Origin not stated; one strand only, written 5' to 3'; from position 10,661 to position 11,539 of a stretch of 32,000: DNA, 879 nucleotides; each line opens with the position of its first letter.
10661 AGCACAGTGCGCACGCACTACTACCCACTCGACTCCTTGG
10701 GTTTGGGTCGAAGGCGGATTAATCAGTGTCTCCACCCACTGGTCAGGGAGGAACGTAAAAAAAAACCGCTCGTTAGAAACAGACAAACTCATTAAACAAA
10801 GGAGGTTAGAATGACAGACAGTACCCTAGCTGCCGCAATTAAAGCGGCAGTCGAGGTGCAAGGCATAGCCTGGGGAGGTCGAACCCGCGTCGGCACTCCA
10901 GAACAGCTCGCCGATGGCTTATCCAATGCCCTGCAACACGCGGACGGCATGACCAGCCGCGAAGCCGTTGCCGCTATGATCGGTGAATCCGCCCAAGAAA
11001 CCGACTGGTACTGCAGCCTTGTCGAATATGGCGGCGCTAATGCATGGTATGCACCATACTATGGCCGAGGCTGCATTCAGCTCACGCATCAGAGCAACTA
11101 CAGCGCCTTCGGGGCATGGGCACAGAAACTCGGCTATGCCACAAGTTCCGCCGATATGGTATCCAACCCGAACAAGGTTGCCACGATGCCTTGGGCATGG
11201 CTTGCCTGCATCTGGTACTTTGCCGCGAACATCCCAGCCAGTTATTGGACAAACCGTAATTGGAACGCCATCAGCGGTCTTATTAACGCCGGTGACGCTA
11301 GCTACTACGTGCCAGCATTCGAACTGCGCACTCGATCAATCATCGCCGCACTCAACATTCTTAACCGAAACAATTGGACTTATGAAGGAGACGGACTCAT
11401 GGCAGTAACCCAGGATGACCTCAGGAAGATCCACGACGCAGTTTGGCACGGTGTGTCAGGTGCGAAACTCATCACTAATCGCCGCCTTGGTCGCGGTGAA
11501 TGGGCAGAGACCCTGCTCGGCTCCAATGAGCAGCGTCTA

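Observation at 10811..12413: Apparently intact GH19-LysM endolysin + holin cassette with no accompanying phage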

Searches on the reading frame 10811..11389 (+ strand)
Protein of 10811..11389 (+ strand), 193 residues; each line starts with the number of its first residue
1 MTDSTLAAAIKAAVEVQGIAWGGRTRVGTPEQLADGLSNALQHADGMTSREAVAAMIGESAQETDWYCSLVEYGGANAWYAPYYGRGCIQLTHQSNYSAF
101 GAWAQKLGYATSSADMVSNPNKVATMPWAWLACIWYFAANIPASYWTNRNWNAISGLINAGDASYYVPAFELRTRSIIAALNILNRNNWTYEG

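Call 35: search_solved_structures(query=window:10811-11389:+, max_evalue=1, show_alignments=5)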
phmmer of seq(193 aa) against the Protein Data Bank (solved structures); distinct sequences matched with E-value up to 1: 28.
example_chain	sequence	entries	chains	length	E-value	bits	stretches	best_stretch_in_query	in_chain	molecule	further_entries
9hqw_A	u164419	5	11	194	2.1e-05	27.6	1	82-143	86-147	Endolysin A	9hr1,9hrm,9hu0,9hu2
9hnu_B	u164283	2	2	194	2.8e-05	27.2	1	82-143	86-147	Endolysin A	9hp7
9hnv_A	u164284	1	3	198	0.00013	25.1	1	82-142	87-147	N-acetylmuramoyl-L-alanine amidase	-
1wvu_A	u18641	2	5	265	0.0011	22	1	65-143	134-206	chitinase C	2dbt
1wvv_A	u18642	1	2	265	0.0013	21.8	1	65-143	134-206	chitinase C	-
3w3e_A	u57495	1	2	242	0.0016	21.5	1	79-138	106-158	Cotyledoneous yieldin-like protein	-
8p8e_AAA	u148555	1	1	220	0.0029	20.7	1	82-160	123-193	Glycoside hydrolase family protein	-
2cjl_A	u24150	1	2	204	0.0073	19.4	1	59-138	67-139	SECRETED CHITINASE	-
4j0l_A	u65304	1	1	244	0.0089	19.1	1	82-141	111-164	Basic endochitinase C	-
1dxj_A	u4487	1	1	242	0.0095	19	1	81-138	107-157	CLASS II CHITINASE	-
4dwx_A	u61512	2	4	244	0.011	18.8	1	82-141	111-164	Basic endochitinase C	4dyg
4ij4_A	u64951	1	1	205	0.012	18.7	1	57-138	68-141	Chitinase A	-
3wh1_A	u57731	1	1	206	0.012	18.7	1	57-138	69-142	Chitinase A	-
7f88_A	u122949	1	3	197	0.021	17.9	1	77-138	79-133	Chitinase A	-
2baa_A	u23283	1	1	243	0.023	17.7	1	82-142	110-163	ENDOCHITINASE (26 KD)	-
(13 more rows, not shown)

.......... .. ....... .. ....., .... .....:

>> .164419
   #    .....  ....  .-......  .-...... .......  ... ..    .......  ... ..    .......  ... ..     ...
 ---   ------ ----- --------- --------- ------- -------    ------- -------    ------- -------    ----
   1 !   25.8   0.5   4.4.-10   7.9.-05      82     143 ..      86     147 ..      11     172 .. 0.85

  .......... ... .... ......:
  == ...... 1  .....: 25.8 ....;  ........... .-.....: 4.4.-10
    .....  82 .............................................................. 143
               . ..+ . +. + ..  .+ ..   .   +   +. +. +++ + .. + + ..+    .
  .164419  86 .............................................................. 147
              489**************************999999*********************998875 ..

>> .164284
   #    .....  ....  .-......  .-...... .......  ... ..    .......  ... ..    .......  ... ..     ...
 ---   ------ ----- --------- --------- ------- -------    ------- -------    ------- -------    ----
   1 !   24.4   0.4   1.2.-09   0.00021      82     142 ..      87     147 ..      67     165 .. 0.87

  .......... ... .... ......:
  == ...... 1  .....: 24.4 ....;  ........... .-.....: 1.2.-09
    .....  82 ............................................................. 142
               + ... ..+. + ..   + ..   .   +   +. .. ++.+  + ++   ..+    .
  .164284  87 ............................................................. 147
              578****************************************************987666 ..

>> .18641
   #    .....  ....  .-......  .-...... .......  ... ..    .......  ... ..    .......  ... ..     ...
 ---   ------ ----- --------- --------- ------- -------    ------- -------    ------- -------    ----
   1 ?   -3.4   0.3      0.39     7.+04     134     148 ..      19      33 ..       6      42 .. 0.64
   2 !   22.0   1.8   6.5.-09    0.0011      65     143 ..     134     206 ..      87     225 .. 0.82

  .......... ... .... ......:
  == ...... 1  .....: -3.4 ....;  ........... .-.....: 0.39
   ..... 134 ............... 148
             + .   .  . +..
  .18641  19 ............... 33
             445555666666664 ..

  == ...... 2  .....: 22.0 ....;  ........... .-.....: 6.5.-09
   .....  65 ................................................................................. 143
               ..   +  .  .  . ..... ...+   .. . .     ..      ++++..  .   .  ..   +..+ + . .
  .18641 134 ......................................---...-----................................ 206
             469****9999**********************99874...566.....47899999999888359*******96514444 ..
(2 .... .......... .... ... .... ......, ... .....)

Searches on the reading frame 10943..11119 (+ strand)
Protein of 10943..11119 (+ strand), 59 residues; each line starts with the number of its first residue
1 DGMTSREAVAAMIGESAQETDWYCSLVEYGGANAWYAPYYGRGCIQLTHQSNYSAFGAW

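Call 79: search_solved_structures(query=window:10943-11119:+, max_evalue=10, show_alignments=5)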
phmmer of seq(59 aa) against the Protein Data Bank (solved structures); distinct sequences matched with E-value up to 10: 23.
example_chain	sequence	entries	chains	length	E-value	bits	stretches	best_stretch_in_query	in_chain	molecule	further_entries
8p8e_AAA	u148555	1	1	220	0.0031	21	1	38-57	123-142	Glycoside hydrolase family protein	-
3w3e_A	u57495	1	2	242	0.0078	19.8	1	35-57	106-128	Cotyledoneous yieldin-like protein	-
1wvu_A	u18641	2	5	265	0.026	18.2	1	21-57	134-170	chitinase C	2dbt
1wvv_A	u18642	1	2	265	0.027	18.1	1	22-57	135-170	chitinase C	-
1dxj_A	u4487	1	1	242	0.063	16.9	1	37-57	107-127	CLASS II CHITINASE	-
2cjl_A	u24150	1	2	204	0.068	16.8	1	17-57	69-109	SECRETED CHITINASE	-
5h7t_A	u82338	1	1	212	0.36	14.5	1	18-58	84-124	Class IV chitinase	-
8ivw_B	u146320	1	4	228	0.56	13.9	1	19-47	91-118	Heavy chian of antibody 10V8 Fab fragment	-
7n0x_H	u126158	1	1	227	0.56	13.9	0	21-46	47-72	Rhesusized RV144 DH827 heavy chain Fab fragment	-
4j0l_A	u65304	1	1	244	1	13.1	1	38-57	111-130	Basic endochitinase C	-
2baa_A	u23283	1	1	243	1.1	13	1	38-57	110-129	ENDOCHITINASE (26 KD)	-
8bzy_B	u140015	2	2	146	1.2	12.9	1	21-47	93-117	Sybody 3 | Sybody3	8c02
1cns_A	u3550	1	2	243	1.2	12.9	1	38-57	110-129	CHITINASE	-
4dwx_A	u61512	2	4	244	1.3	12.8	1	38-57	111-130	Basic endochitinase C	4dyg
4mck_A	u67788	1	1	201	1.4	12.7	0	33-57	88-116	Chitinase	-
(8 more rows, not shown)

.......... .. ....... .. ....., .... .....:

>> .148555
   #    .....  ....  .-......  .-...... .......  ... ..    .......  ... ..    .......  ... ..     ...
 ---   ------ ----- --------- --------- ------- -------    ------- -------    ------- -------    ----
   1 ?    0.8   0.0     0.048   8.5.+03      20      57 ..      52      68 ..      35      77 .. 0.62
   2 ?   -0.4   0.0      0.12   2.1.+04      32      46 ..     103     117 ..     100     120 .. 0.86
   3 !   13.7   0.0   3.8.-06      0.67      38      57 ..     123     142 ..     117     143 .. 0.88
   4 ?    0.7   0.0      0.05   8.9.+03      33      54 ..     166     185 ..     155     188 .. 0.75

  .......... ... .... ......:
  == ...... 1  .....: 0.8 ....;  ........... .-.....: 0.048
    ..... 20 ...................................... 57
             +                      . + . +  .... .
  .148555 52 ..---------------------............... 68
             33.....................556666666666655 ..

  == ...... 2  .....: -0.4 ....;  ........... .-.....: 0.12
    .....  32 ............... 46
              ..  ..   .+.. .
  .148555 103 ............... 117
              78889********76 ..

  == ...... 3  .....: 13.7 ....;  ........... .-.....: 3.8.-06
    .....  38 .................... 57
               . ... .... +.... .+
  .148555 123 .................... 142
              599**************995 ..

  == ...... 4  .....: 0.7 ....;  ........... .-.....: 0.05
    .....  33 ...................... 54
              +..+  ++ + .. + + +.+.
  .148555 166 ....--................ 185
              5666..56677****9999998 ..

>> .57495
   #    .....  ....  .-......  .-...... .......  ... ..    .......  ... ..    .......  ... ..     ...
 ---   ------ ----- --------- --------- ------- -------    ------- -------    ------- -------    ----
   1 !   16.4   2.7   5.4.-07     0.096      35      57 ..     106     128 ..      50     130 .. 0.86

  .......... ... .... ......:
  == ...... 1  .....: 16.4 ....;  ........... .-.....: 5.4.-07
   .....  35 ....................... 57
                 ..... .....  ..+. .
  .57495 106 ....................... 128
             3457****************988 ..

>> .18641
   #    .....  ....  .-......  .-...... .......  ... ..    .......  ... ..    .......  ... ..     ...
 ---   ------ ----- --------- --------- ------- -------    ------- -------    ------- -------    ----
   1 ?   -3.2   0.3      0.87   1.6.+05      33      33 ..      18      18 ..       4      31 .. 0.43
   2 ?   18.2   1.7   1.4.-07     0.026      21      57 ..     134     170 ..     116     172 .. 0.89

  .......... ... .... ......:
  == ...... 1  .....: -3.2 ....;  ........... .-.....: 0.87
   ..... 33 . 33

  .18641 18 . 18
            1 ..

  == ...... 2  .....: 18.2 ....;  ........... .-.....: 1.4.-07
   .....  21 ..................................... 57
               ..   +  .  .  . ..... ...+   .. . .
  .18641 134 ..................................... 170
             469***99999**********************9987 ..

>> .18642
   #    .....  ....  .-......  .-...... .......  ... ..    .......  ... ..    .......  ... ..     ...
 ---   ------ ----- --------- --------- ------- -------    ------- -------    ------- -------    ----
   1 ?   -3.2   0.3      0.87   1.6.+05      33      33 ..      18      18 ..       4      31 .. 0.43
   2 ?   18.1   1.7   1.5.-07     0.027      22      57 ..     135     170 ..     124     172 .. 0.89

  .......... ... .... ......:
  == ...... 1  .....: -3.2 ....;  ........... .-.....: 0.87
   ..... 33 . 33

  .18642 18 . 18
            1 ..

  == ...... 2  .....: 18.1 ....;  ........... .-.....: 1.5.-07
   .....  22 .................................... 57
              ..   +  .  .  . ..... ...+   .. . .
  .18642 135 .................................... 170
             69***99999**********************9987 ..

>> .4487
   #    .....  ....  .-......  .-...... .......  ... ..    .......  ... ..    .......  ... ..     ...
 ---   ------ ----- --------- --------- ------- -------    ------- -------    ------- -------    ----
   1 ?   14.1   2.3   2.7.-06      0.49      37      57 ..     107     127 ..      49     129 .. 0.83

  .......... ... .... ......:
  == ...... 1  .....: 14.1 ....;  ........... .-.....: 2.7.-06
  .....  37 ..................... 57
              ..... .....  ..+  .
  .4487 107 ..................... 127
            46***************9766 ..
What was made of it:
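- On GH19 endolysin / chitinase-like glycosidase: It aligns with this motif in 1wvu, 3w3e, 1dxj and 8p8e (calls 35, 79).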
